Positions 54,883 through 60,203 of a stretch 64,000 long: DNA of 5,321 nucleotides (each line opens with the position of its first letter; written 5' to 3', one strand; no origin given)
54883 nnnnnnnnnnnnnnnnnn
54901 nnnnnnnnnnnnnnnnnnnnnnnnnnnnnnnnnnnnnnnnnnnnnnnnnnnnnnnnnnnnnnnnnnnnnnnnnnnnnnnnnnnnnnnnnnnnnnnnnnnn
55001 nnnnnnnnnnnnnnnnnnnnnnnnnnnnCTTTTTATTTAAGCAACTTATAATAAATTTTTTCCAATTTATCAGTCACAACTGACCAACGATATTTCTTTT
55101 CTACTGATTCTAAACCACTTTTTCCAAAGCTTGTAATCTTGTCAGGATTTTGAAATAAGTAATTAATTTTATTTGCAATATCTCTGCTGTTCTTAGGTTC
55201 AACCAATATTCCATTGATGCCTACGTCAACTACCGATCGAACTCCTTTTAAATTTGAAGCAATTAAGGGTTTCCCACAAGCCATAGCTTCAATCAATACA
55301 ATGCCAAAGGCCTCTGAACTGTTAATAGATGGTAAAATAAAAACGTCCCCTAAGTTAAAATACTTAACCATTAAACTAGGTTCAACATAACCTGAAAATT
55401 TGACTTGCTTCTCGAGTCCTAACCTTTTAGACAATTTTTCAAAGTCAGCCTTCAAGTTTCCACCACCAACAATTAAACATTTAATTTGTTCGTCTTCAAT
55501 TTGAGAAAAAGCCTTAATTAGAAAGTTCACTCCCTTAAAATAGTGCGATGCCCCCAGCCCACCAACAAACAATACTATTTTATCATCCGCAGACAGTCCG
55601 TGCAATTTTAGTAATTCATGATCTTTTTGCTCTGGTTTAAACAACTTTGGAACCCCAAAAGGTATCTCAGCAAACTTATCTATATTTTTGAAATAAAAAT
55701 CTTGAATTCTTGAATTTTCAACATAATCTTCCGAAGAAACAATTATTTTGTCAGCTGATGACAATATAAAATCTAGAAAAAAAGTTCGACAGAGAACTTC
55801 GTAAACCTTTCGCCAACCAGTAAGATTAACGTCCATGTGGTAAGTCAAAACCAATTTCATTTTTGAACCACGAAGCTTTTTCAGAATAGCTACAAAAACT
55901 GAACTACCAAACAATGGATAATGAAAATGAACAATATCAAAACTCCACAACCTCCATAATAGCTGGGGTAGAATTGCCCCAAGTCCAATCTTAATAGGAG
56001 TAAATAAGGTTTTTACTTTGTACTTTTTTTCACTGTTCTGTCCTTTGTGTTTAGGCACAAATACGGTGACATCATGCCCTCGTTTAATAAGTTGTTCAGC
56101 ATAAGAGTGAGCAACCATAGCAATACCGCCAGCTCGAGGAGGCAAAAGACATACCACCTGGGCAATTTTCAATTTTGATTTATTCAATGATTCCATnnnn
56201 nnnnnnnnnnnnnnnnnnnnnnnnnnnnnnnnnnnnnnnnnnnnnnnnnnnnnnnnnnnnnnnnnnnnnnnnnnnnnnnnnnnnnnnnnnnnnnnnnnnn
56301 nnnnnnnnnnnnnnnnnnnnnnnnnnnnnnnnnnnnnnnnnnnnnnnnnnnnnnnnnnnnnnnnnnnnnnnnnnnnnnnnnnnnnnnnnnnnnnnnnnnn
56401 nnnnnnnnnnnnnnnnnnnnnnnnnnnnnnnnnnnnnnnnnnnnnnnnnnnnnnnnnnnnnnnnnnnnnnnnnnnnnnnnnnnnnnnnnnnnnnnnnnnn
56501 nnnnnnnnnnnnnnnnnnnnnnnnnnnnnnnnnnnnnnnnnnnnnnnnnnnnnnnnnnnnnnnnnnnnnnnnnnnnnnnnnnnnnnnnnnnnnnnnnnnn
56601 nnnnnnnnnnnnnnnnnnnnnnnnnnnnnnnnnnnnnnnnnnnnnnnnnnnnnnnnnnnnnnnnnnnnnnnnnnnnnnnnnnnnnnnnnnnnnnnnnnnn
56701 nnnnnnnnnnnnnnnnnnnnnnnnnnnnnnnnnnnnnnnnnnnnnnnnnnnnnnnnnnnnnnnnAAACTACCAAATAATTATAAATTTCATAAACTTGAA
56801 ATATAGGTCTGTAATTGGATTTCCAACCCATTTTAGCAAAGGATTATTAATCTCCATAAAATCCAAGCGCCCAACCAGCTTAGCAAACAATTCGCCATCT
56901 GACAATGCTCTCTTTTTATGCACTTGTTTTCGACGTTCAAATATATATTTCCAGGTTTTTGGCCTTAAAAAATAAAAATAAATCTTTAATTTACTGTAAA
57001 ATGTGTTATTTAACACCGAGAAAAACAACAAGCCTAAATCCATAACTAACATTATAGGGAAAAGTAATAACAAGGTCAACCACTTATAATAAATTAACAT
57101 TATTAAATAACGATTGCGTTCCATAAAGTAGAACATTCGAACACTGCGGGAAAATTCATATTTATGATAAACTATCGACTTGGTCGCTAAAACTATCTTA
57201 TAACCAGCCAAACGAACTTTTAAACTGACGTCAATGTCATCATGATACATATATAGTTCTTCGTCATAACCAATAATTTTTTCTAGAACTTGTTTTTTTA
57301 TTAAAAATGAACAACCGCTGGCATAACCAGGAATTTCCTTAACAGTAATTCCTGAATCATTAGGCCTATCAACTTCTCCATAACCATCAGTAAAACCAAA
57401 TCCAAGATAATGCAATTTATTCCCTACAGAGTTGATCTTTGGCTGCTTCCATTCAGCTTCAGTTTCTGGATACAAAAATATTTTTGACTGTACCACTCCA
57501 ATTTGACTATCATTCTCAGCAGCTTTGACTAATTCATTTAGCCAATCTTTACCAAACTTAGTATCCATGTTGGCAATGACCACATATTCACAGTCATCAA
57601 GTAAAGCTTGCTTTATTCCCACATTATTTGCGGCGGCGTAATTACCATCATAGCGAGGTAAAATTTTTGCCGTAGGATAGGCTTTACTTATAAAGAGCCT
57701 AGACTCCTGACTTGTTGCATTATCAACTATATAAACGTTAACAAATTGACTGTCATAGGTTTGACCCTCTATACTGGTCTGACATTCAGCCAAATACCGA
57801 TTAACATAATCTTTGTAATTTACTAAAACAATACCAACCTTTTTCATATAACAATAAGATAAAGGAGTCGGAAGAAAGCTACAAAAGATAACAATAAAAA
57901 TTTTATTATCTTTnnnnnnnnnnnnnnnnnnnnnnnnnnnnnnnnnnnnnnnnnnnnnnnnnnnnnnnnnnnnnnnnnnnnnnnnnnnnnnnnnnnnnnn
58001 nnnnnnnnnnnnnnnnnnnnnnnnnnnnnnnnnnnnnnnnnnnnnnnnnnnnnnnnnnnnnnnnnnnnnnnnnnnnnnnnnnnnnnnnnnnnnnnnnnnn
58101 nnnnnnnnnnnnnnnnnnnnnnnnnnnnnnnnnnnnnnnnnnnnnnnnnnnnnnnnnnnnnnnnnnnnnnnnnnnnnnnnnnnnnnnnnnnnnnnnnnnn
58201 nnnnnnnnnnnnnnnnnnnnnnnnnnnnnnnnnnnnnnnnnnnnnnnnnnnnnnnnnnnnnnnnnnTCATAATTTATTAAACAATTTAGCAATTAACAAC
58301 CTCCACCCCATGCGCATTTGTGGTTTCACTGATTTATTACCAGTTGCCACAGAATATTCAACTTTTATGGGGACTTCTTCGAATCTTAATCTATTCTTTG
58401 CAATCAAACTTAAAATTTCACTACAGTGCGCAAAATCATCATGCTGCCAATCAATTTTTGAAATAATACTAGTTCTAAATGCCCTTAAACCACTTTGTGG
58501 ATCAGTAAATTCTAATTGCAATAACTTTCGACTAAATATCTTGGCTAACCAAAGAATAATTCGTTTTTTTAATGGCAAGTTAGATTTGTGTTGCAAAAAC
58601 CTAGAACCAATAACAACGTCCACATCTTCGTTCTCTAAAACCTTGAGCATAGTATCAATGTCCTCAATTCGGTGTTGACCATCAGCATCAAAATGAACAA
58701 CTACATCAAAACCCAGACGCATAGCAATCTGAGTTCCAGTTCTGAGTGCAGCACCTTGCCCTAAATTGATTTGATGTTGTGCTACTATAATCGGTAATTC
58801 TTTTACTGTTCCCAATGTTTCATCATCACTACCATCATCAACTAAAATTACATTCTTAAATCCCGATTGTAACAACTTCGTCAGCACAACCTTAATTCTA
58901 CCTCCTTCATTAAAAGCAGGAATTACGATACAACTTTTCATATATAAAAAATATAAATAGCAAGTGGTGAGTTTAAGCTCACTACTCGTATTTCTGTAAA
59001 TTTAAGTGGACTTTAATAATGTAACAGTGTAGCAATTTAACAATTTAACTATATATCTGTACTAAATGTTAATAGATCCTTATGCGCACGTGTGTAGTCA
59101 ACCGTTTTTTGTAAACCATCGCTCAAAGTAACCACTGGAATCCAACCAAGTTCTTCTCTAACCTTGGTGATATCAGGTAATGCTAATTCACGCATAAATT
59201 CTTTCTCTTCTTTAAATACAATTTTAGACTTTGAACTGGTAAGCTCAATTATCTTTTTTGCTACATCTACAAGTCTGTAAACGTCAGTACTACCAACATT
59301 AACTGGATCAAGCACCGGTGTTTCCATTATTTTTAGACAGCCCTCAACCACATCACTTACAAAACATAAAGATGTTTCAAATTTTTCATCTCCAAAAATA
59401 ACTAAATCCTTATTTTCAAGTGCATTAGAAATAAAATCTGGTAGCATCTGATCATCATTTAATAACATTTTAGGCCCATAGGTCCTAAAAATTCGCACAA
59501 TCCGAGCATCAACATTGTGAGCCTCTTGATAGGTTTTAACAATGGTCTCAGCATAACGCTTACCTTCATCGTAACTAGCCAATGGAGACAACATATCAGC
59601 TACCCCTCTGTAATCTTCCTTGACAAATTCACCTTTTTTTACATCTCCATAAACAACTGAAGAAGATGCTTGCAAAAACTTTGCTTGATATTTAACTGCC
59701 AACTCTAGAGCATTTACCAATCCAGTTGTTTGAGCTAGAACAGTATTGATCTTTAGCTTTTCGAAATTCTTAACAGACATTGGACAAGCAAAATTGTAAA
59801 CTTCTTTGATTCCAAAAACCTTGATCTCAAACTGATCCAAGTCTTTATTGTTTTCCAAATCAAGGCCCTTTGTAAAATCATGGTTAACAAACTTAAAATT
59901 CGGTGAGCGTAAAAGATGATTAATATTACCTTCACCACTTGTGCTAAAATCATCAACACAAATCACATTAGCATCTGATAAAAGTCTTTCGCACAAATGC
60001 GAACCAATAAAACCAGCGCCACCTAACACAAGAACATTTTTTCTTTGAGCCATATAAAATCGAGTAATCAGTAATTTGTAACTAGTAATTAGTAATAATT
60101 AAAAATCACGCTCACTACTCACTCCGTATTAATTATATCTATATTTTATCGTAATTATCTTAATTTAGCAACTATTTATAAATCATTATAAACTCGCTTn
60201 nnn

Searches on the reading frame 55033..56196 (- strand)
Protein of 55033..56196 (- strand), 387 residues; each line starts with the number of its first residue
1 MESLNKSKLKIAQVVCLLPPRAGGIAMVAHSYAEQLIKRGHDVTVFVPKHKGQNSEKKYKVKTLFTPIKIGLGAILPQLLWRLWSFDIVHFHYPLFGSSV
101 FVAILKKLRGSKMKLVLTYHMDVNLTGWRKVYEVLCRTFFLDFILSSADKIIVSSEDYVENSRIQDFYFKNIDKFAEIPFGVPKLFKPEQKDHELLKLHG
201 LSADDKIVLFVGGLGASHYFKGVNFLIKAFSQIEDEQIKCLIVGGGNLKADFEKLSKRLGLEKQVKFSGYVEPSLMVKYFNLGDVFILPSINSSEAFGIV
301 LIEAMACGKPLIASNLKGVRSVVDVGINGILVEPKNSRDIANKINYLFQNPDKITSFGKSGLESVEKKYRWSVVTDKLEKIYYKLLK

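Call 65: search_protein_families(library=pfam, proteins=[window:55033-56196:-], max_evalue=0.001)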
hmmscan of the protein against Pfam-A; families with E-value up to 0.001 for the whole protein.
window:55033-56196:- (387 aa): 8 families
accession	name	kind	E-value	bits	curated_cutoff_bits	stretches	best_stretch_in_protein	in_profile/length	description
PF00534.26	Glycos_transf_1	-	6.5e-41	140.2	26.4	1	199-361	9-169/172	Glycosyl transferases group 1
PF13692.12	Glyco_trans_1_4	-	1e-35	123.5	27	1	206-350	2-142/142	Glycosyl transferases group 1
PF13439.12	Glyco_transf_4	-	1.5e-16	61.3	28.5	1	23-159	2-145/170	Glycosyltransferase Family 4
PF13579.12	Glyco_trans_4_4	-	3.4e-12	47.4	29.7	1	23-162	1-142/158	Glycosyl transferase 4-like domain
PF13524.12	Glyco_trans_1_2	-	1.4e-08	35.3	25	1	233-378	12-142/144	Glycosyl transferase-like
PF20706.3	GT4-conflict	-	1.9e-06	27.5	26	0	205-325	197-322/385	Family 4 Glycosyltransferase in conflict systems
PF08323.17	Glyco_transf_5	-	2.4e-06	27.9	22.7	1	21-64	14-56/239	Starch synthase catalytic domain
PF13477.12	Glyco_trans_4_2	-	1e-05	26.1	23.4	1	30-154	14-138/139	Glycosyl transferase 4-like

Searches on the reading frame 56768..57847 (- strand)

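Call 65: search_protein_families(library=pfam, proteins=[window:56768-57847:-], max_evalue=0.001)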
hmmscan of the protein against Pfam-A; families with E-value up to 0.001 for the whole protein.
window:56768-57847:- (359 aa): 1 family
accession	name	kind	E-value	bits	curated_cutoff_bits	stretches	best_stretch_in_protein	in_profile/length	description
PF00535.33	Glycos_transf_2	-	1.3e-08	35.4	23.3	1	9-145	5-132/168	Glycosyl transferase family 2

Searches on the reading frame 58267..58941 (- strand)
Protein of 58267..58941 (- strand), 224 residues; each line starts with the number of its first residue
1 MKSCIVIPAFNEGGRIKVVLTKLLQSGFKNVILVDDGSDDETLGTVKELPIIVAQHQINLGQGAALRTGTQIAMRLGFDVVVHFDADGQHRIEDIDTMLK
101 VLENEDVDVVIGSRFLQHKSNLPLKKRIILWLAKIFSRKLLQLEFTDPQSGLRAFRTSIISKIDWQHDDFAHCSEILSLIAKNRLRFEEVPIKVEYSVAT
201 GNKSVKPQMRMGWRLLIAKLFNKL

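Call 65: search_protein_families(library=pfam, proteins=[window:58267-58941:-], max_evalue=0.001)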
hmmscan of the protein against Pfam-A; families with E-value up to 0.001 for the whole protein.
window:58267-58941:- (224 aa): 3 families
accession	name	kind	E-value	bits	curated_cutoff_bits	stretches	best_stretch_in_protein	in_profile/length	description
PF00535.33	Glycos_transf_2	-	9.6e-22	78.1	23.3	1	4-162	1-166/168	Glycosyl transferase family 2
PF13641.12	Glyco_tranf_2_3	-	0.00014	22.4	27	1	5-122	5-131/230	Glycosyltransferase like family 2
PF13704.12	Glyco_tranf_2_4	-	0.00032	21.6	27.5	1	11-87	2-81/98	Glycosyl transferase family 2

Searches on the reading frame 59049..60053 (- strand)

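Call 65: search_protein_families(library=pfam, proteins=[window:59049-60053:-], max_evalue=0.001)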
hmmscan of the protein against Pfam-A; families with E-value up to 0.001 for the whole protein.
window:59049-60053:- (334 aa): 5 families
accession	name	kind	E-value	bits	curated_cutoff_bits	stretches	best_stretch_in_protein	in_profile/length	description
PF16363.11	GDP_Man_Dehyd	-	5.2e-41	141.6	27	1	8-317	1-332/332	GDP-mannose 4,6 dehydratase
PF01370.27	Epimerase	-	1.3e-40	139.8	20.9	1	7-254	1-240/240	NAD dependent epimerase/dehydratase family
PF01073.25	3Beta_HSD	-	8.3e-08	32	22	1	8-235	1-221/280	3-beta hydroxysteroid dehydrogenase/isomerase family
PF04321.23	RmlD_sub_bind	-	6.2e-07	29.2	27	1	6-248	2-202/287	RmlD substrate binding domain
PF07993.18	NAD_binding_4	-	8.4e-07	28.8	20.1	0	104-193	108-209/258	Male sterility protein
